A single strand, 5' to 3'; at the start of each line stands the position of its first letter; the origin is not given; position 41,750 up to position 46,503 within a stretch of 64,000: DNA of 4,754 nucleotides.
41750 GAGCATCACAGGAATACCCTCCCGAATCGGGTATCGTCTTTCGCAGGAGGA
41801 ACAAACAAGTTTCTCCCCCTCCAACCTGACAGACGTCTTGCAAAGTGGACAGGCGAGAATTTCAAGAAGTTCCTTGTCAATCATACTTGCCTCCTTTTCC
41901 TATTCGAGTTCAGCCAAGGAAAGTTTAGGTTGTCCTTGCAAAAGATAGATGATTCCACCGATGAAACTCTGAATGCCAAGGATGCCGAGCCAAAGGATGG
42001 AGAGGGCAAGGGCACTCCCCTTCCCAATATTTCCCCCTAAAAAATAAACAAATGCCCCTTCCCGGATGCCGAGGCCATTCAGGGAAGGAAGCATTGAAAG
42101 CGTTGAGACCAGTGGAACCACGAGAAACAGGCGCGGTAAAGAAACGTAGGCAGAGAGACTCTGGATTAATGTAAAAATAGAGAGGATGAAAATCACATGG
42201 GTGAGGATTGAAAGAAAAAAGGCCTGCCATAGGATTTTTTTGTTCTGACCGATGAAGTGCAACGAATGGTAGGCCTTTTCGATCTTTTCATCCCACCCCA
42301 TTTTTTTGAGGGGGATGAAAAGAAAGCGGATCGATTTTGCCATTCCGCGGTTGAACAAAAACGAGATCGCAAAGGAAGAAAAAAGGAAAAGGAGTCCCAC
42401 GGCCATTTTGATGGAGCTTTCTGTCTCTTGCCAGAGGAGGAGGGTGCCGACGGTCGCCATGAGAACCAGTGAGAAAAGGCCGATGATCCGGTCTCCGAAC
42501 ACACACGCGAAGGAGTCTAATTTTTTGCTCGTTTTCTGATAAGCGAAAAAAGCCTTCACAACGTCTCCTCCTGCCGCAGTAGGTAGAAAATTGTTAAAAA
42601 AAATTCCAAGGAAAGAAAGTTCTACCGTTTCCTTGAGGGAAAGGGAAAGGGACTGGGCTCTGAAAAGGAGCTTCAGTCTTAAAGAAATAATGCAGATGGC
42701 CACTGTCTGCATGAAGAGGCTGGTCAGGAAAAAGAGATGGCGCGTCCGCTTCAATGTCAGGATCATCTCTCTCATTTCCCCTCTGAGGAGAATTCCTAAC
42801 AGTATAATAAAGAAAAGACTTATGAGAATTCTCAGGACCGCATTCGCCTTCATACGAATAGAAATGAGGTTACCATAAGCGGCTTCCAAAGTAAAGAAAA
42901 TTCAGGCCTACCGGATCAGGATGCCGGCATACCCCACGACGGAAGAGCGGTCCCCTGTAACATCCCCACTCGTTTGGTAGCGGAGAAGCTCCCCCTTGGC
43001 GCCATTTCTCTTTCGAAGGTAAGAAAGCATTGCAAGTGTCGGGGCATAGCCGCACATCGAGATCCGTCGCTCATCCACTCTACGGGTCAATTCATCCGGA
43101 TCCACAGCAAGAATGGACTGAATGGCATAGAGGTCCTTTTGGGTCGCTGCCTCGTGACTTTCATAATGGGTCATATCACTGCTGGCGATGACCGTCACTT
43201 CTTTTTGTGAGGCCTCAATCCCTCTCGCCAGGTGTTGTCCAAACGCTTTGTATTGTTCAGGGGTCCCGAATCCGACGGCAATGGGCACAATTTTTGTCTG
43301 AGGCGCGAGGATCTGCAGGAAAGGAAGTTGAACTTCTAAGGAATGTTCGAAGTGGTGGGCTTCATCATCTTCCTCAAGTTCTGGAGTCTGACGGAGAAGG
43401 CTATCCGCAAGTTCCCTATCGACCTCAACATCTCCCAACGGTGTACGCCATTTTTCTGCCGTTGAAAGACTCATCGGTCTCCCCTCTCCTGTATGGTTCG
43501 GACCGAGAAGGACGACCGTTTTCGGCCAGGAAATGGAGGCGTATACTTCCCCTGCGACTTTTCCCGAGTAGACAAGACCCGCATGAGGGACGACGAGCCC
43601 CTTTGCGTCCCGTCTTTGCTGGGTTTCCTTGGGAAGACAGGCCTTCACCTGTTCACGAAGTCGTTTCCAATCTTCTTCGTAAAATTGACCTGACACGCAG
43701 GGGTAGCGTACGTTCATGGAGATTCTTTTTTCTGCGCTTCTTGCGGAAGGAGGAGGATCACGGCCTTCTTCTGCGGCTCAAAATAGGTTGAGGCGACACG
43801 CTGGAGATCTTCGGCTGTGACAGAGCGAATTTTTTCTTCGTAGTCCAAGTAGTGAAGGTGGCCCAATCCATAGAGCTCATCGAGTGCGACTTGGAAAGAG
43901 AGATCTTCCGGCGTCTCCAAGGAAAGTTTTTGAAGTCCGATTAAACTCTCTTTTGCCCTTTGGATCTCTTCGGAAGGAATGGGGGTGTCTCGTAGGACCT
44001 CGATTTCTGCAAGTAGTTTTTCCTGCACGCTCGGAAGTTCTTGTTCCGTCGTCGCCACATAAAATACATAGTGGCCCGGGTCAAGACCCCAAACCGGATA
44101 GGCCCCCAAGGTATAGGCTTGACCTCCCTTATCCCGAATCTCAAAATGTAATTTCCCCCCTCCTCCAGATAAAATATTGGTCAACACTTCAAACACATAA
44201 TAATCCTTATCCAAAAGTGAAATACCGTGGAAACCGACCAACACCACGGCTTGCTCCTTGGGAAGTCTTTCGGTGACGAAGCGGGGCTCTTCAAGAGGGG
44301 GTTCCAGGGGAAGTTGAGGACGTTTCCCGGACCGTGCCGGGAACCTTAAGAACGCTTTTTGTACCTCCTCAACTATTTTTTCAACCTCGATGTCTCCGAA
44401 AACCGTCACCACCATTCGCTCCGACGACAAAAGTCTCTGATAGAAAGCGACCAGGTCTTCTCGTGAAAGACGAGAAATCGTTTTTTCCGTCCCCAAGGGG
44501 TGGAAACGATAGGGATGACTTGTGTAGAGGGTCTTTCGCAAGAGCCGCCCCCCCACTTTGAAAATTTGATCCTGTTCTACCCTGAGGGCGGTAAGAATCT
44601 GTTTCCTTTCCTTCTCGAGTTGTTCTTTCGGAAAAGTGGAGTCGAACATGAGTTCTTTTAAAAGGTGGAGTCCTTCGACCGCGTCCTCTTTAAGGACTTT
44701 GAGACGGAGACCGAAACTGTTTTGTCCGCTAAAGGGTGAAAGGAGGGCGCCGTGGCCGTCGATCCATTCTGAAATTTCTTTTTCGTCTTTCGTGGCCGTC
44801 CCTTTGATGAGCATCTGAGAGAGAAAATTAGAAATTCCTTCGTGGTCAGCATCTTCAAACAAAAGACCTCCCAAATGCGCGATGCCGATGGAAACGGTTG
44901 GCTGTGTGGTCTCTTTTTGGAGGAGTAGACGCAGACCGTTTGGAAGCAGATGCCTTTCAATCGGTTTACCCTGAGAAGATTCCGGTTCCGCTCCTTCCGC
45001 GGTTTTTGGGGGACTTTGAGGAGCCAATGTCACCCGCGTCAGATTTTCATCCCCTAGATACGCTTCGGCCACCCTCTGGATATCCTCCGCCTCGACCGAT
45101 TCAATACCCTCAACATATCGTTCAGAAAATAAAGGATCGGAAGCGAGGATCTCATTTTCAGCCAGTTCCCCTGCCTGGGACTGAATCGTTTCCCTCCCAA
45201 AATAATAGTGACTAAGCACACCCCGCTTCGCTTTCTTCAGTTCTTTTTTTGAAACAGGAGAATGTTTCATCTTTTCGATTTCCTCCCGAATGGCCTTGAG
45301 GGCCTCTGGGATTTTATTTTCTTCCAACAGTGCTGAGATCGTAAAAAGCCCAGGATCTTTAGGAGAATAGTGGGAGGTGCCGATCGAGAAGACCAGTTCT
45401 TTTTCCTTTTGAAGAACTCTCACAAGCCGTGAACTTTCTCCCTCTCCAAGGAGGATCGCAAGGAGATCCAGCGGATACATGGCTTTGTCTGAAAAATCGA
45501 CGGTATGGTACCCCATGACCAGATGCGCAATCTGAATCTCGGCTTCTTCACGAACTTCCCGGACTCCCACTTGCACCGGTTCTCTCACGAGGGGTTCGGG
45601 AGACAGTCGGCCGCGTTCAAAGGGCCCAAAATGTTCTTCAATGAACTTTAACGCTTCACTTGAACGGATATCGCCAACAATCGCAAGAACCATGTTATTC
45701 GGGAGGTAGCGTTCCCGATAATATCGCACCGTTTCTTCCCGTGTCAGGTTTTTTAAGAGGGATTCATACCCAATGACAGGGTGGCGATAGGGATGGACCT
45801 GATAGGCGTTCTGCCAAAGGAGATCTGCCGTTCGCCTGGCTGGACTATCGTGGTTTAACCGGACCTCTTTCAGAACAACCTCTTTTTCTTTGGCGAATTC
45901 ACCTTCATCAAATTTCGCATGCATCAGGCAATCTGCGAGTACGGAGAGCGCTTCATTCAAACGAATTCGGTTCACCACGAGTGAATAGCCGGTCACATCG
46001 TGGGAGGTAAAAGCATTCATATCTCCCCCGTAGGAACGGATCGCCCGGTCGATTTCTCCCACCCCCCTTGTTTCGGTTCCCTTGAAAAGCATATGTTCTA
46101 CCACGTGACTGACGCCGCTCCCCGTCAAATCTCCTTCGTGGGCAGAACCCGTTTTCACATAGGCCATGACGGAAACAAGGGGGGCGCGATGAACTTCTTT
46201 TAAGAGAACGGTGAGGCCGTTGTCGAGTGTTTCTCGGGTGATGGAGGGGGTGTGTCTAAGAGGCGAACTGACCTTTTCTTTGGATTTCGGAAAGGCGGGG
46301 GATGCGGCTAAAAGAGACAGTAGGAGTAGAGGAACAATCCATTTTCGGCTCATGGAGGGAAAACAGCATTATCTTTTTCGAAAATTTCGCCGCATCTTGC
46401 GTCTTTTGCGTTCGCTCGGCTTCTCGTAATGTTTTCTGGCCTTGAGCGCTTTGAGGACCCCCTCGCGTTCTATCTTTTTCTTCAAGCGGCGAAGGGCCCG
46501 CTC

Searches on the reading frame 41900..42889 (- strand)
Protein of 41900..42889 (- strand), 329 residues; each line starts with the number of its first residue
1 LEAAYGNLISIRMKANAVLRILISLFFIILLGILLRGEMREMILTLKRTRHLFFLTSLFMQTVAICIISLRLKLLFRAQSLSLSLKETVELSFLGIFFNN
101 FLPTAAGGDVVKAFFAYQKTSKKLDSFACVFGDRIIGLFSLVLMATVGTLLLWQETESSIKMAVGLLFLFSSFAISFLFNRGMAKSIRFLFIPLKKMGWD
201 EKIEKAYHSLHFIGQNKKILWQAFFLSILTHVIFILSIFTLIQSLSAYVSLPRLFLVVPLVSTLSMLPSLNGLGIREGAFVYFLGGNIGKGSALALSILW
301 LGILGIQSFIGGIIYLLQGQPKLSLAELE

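Call 51: search_protein_families(library=pfam, proteins=[window:41900-42889:-], max_evalue=0.0001)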
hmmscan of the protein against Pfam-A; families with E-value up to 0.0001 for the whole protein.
window:41900-42889:- (329 aa): 1 family
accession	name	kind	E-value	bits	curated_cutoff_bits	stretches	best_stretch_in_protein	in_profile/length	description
PF03706.18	LPG_synthase_TM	-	9.7e-31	107.8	33.4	1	18-303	2-293/302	Lysylphosphatidylglycerol synthase TM region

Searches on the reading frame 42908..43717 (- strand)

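Call 63: search_protein_families(library=pfam, proteins=[window:42908-43717:-], max_evalue=0.0001)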
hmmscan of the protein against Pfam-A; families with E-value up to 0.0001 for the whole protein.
window:42908-43717:- (269 aa): 1 family
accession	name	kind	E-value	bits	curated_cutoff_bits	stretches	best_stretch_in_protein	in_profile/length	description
PF01875.22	Memo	-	1e-78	264.7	27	1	6-266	2-268/269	Memo-like protein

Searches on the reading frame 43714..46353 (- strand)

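Call 63: search_protein_families(library=pfam, proteins=[window:43714-46353:-], max_evalue=0.0001)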
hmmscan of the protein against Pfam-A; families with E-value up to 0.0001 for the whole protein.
window:43714-46353:- (879 aa): 2 families
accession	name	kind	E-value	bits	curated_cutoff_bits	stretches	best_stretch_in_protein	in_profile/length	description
PF05193.26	Peptidase_M16_C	-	1.1e-73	247.4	23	2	202-378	1-180/181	Peptidase M16 inactive domain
PF00675.25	Peptidase_M16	-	2.3e-43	148.1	22.3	2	49-194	2-146/149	Insulinase (Peptidase family M16)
